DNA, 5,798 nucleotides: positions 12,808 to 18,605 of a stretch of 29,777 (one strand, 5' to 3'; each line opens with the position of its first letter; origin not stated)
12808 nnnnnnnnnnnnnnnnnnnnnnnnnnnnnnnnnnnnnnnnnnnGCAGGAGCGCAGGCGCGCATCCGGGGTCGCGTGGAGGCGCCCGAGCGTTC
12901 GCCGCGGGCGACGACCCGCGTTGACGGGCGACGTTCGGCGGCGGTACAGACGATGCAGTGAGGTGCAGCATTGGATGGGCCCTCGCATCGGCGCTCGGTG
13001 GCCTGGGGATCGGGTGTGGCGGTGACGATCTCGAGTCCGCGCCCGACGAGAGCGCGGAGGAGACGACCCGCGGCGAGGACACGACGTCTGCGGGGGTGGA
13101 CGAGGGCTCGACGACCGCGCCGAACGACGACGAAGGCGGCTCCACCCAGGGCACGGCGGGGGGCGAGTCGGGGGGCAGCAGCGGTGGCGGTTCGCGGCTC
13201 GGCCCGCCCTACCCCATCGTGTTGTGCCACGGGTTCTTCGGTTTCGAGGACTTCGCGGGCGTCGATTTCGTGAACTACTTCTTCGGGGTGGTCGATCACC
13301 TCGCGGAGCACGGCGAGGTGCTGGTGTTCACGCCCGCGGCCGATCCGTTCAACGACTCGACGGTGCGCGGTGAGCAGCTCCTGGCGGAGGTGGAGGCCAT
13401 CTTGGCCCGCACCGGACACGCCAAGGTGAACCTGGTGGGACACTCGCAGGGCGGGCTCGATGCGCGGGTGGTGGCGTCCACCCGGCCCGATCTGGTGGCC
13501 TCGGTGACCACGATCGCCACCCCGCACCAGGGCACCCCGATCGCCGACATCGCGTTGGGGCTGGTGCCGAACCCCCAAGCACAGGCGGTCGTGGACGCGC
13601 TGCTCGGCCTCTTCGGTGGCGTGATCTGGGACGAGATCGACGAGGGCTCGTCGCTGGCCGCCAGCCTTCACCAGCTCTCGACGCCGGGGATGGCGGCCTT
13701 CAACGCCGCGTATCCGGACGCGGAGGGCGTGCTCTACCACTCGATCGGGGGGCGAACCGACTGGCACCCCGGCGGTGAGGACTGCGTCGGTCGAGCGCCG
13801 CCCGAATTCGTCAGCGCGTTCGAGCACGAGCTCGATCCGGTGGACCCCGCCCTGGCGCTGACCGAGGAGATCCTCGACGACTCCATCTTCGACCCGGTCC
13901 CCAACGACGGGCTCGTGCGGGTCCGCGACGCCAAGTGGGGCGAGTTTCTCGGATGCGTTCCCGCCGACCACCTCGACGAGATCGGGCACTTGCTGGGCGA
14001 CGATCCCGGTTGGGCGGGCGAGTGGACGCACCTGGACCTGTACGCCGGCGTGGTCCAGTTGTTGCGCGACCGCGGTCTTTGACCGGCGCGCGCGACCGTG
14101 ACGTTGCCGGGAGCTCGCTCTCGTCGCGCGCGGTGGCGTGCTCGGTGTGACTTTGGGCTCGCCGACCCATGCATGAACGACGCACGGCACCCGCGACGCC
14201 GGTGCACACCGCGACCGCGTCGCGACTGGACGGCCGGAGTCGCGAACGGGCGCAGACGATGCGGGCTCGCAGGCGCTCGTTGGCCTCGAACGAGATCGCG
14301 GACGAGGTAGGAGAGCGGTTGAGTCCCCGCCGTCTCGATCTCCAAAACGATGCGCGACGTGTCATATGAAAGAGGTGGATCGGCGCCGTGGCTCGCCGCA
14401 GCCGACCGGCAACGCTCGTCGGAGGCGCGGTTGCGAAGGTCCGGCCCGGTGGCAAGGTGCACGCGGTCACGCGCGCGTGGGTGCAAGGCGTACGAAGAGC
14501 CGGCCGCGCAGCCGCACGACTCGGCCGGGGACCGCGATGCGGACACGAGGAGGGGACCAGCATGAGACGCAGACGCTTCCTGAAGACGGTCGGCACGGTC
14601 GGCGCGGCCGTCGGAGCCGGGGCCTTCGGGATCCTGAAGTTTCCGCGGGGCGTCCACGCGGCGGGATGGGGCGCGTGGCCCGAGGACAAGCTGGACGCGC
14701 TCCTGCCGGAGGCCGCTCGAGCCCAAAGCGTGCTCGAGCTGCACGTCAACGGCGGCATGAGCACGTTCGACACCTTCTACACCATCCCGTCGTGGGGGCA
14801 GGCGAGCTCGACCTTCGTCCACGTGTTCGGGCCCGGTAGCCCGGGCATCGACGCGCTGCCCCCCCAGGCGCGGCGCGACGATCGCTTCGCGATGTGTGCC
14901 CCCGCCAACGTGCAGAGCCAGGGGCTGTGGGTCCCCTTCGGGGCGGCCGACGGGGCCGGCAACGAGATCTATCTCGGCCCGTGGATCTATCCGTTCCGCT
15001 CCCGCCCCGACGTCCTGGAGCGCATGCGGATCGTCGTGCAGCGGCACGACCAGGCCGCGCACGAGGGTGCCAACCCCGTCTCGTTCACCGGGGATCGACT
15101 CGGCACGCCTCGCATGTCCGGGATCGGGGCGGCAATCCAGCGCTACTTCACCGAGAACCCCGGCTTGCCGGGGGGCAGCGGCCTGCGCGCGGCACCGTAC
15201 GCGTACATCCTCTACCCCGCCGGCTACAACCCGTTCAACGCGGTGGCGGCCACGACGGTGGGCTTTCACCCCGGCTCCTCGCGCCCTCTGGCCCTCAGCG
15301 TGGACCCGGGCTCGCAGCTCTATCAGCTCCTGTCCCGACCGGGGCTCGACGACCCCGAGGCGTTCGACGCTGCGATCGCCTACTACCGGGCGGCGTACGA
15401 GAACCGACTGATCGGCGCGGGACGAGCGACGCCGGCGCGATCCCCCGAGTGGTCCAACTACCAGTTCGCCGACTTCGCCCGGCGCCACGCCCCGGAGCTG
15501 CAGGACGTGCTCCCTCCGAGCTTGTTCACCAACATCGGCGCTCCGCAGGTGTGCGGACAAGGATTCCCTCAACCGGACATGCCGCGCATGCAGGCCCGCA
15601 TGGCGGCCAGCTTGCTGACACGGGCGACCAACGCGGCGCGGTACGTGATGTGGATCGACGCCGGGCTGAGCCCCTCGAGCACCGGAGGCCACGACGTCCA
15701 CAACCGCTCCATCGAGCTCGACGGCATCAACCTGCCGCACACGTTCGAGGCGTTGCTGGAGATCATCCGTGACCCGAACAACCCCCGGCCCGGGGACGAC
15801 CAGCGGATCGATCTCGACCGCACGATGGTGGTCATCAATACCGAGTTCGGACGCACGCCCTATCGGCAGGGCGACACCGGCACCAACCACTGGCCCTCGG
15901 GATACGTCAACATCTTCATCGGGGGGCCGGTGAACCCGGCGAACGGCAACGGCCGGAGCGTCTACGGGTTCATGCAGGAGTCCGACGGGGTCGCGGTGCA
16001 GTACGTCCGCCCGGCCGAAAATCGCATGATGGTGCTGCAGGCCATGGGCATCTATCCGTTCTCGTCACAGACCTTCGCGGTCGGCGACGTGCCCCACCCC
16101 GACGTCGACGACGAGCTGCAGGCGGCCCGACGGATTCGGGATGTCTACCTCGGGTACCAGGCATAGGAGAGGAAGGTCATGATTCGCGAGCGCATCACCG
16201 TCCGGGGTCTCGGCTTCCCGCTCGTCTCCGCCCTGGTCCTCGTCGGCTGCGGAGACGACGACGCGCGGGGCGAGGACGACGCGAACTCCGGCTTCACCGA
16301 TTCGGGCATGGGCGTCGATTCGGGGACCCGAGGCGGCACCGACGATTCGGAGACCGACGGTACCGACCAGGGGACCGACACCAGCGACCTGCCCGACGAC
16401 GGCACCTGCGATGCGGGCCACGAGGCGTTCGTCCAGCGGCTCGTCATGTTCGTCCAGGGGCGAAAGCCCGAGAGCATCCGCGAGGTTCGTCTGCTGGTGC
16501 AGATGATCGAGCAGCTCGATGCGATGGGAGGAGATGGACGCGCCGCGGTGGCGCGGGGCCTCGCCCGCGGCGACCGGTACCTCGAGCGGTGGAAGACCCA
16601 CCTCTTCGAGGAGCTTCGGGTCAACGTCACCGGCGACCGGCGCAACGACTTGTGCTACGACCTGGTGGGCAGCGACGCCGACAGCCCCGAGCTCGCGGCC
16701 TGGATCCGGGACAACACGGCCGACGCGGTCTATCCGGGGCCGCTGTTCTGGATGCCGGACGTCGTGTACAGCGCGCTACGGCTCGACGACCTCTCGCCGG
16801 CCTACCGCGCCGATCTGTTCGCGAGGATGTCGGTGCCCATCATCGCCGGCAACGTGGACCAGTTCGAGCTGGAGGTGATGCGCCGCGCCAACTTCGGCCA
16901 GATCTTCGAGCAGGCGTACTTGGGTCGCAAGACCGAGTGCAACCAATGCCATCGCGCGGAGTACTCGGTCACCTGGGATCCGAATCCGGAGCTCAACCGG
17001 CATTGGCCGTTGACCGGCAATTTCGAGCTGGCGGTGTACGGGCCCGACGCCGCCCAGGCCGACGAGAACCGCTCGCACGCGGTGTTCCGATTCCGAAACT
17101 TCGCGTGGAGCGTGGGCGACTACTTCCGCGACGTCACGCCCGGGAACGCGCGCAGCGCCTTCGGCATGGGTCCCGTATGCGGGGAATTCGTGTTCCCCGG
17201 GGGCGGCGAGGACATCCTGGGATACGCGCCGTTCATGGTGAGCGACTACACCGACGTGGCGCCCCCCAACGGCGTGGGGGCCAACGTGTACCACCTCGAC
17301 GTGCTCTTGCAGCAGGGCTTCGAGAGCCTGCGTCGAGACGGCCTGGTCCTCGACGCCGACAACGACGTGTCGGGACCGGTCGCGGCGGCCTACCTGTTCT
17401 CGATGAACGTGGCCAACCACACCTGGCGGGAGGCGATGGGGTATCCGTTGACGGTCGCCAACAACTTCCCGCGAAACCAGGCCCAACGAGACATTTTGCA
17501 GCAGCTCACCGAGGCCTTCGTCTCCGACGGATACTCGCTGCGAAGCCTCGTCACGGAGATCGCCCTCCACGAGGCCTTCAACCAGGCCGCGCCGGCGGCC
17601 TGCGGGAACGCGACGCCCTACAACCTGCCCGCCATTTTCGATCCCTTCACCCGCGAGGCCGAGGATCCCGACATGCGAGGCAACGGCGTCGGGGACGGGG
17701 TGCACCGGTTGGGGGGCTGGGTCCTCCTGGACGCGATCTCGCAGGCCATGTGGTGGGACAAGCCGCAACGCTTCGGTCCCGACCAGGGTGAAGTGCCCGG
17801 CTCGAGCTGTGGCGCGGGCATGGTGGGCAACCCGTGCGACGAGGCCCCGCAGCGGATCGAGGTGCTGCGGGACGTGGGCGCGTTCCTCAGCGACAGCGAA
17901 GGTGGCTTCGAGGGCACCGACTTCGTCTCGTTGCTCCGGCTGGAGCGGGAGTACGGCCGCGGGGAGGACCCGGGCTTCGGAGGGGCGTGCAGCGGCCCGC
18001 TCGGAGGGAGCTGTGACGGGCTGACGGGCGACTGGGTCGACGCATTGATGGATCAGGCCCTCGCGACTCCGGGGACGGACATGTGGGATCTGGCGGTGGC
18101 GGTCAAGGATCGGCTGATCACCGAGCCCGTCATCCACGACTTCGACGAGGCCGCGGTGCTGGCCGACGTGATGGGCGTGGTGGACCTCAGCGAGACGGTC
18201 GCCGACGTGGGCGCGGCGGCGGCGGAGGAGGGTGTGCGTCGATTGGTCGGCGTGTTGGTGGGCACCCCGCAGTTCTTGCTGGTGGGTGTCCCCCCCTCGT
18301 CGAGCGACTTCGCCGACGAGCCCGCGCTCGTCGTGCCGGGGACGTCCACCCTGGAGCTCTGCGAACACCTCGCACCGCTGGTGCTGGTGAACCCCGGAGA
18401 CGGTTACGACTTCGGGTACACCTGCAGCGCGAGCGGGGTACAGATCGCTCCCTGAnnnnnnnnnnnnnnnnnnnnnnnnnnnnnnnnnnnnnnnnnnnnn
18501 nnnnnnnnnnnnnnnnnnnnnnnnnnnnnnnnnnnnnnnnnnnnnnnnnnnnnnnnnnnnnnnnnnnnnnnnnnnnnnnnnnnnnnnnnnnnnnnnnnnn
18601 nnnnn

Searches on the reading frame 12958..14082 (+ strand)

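Call 16: search_protein_families(library=pfam, proteins=[window:12958-14082:+], max_evalue=0.001)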
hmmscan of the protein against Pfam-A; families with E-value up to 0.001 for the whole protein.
window:12958-14082:+ (374 aa): 4 families
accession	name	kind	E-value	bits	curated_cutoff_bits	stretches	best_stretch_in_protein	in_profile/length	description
PF00561.26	Abhydrolase_1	-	3.6e-14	53.4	25.8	1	85-204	1-118/245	alpha/beta hydrolase fold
PF02089.21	Palm_thioest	-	2.2e-05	24.7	26.8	1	86-193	1-113/254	Palmitoyl protein thioesterase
PF07819.20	PGAP1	-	3.1e-05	24.3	24.3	1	151-195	87-134/233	PGAP1-like alpha/beta domain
PF24708.1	Lip_C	-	0.00032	20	27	0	138-198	112-171/380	Lipase-like, C-terminal domain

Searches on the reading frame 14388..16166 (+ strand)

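Call 16: search_protein_families(library=pfam, proteins=[window:14388-16166:+], max_evalue=0.001)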
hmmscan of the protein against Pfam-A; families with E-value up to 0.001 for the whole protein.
window:14388-16166:+ (592 aa): 1 family
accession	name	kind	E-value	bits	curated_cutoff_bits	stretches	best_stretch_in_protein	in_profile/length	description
PF07394.17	DUF1501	-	1.2e-13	51.5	27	1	473-522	285-334/390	Protein of unknown function (DUF1501)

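Call 45: search_protein_families(library=ncbifam, proteins=[window:14388-16166:+], max_evalue=0.01)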
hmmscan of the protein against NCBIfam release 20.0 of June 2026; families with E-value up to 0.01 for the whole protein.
window:14388-16166:+ (592 aa): 1 family
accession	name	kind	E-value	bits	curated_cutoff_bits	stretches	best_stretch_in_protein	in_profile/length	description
TIGR01409.1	TAT_signal_seq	domain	0.0052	17.1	16.7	1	61-90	3-28/29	twin-arginine translocation signal domain-containing protein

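Call 81: search_protein_families(library=padloc, proteins=[window:14388-16166:+], max_evalue=0.01)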
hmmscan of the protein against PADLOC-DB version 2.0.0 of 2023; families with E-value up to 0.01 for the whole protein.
window:14388-16166:+ (592 aa): 0 families

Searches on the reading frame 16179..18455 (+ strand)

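Call 16: search_protein_families(library=pfam, proteins=[window:16179-18455:+], max_evalue=0.001)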
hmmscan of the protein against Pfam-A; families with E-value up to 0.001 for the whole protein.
window:16179-18455:+ (758 aa): 0 families

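Call 45: search_protein_families(library=ncbifam, proteins=[window:16179-18455:+], max_evalue=0.01)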
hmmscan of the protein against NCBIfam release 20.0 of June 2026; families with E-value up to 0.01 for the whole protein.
window:16179-18455:+ (758 aa): 0 families

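Call 46: search_protein_families(library=pfam, proteins=[window:16179-18455:+], max_evalue=0.1)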
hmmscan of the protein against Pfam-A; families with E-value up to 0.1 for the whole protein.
window:16179-18455:+ (758 aa): 3 families
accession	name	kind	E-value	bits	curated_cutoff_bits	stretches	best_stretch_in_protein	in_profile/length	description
PF07587.16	PSD1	-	0.0017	18.3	28.5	1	406-471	16-85/244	Protein of unknown function (DUF1553)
PF07583.16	PSCyt2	-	0.016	15.6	29.8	0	79-262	21-189/209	Protein of unknown function (DUF1549)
PF07624.16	PSD2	-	0.055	13.6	25.8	0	437-467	44-74/74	Protein of unknown function (DUF1585)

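Call 81: search_protein_families(library=padloc, proteins=[window:16179-18455:+], max_evalue=0.01)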
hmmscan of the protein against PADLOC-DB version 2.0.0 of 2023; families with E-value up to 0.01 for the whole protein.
window:16179-18455:+ (758 aa): 0 families
